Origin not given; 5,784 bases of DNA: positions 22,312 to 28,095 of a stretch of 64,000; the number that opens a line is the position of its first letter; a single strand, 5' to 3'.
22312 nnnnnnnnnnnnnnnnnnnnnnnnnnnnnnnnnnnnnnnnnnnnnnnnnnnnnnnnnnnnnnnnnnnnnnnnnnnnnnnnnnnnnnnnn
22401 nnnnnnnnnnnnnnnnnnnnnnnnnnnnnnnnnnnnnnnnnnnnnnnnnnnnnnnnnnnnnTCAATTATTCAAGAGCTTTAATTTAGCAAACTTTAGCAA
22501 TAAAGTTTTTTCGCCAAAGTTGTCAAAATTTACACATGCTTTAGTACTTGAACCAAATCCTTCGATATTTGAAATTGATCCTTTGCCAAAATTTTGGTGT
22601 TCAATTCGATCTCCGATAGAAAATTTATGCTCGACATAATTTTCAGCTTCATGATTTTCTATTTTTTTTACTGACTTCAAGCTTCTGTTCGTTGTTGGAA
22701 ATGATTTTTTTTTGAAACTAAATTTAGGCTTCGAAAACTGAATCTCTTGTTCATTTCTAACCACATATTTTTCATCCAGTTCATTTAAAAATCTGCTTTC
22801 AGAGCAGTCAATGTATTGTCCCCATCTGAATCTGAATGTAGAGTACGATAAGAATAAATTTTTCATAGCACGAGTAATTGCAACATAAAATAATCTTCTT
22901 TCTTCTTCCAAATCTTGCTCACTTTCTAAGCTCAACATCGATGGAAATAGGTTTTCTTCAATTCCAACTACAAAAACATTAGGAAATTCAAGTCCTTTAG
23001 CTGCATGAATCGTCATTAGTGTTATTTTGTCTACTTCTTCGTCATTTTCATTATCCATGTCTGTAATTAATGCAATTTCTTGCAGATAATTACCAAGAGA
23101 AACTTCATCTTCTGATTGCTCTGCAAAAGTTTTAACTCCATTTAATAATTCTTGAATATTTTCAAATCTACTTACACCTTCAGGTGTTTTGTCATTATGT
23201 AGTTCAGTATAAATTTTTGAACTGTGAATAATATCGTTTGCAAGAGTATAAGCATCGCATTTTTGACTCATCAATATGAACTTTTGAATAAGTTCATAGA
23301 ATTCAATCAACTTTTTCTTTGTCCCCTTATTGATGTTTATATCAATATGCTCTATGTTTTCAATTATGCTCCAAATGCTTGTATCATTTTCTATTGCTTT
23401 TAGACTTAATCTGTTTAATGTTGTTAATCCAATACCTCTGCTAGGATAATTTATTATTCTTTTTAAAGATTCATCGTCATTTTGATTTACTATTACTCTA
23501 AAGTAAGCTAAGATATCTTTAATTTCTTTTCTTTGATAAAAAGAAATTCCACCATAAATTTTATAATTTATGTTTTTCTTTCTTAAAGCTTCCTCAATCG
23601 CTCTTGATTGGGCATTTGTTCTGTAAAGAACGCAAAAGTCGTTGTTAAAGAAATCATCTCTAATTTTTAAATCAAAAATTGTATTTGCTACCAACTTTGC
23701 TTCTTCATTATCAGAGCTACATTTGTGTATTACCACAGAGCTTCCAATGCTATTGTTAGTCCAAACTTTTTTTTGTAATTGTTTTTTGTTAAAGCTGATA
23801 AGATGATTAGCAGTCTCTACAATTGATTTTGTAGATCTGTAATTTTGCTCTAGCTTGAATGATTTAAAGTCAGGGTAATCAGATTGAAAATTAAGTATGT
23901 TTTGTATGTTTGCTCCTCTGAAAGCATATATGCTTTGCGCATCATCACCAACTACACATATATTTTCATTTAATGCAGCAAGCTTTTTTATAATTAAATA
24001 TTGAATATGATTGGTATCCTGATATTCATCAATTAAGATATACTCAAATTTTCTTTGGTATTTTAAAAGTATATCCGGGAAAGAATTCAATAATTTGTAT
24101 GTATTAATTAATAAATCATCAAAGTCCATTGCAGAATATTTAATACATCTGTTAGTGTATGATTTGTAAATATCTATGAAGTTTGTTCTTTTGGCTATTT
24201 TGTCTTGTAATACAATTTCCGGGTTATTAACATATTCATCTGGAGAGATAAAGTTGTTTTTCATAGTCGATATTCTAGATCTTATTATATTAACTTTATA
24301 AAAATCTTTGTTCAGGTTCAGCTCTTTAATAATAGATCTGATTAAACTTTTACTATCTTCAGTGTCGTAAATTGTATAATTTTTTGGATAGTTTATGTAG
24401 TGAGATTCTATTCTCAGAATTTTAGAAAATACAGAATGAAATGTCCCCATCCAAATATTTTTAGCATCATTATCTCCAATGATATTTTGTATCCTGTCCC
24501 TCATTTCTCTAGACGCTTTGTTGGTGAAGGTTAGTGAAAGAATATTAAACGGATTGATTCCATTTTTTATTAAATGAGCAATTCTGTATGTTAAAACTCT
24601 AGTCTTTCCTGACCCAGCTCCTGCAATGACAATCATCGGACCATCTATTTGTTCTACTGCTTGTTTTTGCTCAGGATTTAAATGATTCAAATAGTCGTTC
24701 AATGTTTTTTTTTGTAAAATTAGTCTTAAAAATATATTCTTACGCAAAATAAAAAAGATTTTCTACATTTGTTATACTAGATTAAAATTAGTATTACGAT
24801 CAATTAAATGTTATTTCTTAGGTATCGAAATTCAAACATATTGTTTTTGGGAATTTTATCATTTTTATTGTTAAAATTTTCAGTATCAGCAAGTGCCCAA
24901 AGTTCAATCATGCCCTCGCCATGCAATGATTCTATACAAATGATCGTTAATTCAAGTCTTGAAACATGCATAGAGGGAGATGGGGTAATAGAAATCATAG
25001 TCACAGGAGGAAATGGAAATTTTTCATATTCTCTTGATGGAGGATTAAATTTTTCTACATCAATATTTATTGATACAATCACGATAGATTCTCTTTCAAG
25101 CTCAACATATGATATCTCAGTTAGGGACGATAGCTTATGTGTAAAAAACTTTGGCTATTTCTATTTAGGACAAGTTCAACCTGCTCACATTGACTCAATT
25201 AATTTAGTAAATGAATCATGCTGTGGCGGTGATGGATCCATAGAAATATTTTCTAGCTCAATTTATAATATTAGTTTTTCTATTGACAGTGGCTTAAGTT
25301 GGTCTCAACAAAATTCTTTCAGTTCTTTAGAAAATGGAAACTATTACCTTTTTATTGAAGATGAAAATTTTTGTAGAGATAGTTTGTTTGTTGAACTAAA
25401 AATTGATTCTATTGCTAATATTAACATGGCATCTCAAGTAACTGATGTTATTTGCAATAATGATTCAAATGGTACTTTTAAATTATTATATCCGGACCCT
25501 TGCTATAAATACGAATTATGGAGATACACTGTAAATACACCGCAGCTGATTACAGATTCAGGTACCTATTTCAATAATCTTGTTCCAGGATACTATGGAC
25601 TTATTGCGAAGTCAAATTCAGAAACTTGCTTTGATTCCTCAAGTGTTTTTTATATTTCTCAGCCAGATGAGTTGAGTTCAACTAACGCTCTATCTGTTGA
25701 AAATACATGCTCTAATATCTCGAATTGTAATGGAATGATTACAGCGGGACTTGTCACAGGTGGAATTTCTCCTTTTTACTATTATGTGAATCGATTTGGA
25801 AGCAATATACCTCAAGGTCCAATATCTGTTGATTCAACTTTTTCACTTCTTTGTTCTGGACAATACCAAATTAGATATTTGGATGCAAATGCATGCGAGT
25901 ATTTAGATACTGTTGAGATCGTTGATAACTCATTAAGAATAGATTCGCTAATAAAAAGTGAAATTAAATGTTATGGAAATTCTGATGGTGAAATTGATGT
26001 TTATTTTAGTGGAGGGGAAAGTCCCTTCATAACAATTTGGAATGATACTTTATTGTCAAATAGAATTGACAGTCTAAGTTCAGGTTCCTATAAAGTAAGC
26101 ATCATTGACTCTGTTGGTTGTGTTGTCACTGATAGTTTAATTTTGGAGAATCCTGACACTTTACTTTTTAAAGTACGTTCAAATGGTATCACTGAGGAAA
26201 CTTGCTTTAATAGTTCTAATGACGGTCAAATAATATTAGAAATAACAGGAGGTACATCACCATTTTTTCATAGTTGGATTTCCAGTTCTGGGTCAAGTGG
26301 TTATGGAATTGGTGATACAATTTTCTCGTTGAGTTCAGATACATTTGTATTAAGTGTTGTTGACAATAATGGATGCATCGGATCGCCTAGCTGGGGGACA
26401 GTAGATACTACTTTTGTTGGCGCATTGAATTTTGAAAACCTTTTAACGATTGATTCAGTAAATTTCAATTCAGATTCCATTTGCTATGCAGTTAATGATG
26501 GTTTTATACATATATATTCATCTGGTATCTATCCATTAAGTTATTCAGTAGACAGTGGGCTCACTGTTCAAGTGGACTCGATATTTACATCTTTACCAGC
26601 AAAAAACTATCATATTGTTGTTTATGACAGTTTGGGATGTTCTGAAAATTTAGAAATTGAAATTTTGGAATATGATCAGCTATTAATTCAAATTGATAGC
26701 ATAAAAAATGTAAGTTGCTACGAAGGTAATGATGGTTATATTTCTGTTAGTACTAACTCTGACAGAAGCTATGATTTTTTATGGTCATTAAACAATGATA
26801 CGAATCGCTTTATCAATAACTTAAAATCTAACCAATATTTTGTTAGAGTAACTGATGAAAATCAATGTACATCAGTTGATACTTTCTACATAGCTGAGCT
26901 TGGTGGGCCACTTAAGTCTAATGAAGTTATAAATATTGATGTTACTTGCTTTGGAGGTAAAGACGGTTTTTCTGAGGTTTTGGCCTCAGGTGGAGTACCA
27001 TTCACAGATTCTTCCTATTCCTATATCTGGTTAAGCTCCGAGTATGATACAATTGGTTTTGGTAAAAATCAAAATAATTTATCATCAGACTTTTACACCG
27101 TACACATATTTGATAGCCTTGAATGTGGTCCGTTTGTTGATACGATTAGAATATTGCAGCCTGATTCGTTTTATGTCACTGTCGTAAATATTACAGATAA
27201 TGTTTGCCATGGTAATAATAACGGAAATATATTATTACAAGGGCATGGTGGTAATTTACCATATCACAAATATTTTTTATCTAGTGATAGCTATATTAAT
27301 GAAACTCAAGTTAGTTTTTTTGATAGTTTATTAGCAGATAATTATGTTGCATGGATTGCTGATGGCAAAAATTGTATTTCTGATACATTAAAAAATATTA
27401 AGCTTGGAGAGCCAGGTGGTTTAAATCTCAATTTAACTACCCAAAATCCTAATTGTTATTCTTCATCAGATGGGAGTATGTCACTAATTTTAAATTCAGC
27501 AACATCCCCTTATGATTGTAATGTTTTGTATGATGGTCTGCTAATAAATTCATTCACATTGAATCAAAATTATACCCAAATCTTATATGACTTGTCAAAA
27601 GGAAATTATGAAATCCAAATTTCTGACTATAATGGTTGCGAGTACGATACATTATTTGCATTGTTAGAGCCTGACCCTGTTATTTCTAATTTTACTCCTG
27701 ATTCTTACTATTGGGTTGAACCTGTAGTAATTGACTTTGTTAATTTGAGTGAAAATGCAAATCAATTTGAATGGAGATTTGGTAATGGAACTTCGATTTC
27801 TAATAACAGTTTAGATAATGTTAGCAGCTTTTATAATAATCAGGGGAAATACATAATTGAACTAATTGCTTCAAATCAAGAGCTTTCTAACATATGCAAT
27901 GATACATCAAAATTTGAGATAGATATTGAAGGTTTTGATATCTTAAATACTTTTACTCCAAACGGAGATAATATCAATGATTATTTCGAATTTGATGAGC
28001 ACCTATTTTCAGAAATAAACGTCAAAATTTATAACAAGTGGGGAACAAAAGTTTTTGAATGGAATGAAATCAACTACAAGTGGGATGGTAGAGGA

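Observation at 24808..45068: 20-kb array of four giant SprB-repeat surface proteins with strictly alternating T9SS sorting signals (B-A-B-A)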

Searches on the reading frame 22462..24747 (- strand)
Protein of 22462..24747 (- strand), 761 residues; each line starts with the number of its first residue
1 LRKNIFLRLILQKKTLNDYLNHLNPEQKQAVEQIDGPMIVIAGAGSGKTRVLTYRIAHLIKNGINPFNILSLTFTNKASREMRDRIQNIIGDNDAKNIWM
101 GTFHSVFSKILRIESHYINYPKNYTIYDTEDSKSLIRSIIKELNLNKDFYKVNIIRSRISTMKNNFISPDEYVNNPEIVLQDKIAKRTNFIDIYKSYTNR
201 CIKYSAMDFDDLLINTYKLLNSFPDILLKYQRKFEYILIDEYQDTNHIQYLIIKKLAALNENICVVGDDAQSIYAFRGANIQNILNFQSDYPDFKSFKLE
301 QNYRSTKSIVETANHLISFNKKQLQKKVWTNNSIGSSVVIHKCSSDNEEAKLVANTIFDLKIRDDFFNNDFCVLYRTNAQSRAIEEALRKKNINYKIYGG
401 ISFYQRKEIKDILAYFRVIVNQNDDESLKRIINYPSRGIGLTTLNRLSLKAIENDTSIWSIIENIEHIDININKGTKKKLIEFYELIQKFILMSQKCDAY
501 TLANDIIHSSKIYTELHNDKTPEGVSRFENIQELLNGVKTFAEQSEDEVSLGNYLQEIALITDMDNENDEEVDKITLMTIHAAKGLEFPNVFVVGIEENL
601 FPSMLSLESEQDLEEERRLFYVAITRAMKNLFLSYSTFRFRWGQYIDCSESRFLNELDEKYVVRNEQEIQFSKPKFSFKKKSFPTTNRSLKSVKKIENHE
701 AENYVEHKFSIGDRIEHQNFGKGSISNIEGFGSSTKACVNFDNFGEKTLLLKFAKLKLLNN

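Call 8: search_protein_families(library=ncbifam, proteins=[window:22462-24747:-], max_evalue=0.00001)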
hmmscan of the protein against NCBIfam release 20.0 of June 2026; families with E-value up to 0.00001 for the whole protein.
window:22462-24747:- (761 aa): 16 families
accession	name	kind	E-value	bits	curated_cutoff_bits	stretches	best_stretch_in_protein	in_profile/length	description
TIGR01073.1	pcrA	equivalog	3.1e-239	796.1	911.2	1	20-756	2-724/725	DNA helicase PcrA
NF008743.0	PRK11773.1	equivalog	8.3e-200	665.8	965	1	18-757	5-718/720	DNA helicase II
TIGR01075.1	uvrD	equivalog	3.8e-187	623.8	1144.45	1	20-756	2-714/715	DNA helicase II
TIGR01074.1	rep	equivalog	6.5e-181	603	951.45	1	23-672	2-648/668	DNA helicase Rep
NF008172.0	PRK10919.1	equivalog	2.1e-134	449.2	1168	1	22-666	2-642/673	DNA helicase Rep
TIGR02785.1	addA_Gpos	equivalog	3.8e-55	187.3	707.65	3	369-599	577-808/1234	helicase-exonuclease AddAB subunit AddA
NF008276.0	PRK11054.1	equivalog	1.8e-45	155.7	543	3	160-329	361-528/684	DNA helicase IV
TIGR00609.1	recB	equivalog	4.3e-44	151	696.05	3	192-322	328-460/1175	exodeoxyribonuclease V subunit beta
TIGR02784.1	addA_alphas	equivalog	1.5e-39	136.1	860.75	3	193-319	347-495/1138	double-strand break repair helicase AddA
NF010485.0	PRK13909.1-2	equivalog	1.2e-38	132.9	650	2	188-594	282-630/909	RecB-like helicase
NF010487.0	PRK13909.1-4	equivalog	5.4e-32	111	759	2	136-490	229-586/924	RecB-like helicase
NF008128.0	PRK10876.1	equivalog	1.2e-20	72.8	1697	1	178-321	321-465/1181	exodeoxyribonuclease V subunit beta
NF010484.0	PRK13909.1-1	equivalog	1.6e-18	65.9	1074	2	38-88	8-58/945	RecB-like helicase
NF041464.1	HelD_BACSU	equivalog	9.3e-18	63.5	419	1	228-396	541-700/779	RNA polymerase recycling motor HelD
NF010486.0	PRK13909.1-3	equivalog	3.4e-11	41.9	1109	2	37-90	7-60/921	RecB-like helicase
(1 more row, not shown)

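Call 13: find_encoding_contigs(protein=window:22462-24747:-, flank=10000, max_places=6)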
Protein window:22462-24747:- (761 aa): no gene with exactly this product is on record in the collection.

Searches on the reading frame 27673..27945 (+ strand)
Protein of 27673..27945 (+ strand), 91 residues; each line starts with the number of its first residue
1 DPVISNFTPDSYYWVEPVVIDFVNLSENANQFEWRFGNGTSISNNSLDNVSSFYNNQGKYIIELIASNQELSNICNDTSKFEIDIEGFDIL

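Call 78: search_protein_families(library=pfam, proteins=[window:27673-27945:+], max_evalue=1)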
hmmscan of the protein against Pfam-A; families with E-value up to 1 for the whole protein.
window:27673-27945:+ (91 aa): 2 families
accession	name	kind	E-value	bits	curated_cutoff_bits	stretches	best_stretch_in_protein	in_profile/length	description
PF18911.6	PKD_4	-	1.6e-05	25.3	27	1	26-78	30-80/85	PKD domain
PF00801.26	PKD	-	0.00019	21.8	23.5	1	30-69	30-68/80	PKD domain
